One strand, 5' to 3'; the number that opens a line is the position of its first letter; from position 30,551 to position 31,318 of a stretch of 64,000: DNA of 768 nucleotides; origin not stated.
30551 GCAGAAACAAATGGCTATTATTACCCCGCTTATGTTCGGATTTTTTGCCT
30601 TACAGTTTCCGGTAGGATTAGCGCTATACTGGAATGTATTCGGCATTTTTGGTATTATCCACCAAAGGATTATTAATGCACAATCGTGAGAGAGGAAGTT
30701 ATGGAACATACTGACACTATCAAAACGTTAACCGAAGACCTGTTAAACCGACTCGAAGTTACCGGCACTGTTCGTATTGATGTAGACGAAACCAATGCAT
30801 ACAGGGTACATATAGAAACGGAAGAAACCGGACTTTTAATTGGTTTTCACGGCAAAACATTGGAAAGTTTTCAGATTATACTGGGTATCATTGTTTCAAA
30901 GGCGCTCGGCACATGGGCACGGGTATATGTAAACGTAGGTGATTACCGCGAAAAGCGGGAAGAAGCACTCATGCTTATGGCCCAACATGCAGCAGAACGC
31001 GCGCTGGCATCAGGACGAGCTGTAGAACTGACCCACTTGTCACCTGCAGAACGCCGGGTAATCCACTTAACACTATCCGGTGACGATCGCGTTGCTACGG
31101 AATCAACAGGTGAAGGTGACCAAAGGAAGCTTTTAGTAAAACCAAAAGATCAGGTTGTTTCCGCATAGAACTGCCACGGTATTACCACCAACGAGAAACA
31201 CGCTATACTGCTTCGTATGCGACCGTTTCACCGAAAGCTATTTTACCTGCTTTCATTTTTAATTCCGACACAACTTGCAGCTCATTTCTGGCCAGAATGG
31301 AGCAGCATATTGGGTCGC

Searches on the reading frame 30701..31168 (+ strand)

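Call 45: search_protein_families(library=pfam, proteins=[window:30701-31168:+], max_evalue=0.01)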
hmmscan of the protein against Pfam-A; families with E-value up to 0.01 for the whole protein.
window:30701-31168:+ (155 aa): 3 families
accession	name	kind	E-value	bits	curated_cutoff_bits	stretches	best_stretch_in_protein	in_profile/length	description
PF01424.28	R3H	-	1.9e-13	50.7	26.8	1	89-148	2-60/60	R3H domain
PF13083.13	KH_KhpA-B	-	2e-10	40.8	32.1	1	6-71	3-67/73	KhpA/KhpB, KH domain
PF07650.23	KH_2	-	0.0031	17.7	22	1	14-77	10-68/78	KH domain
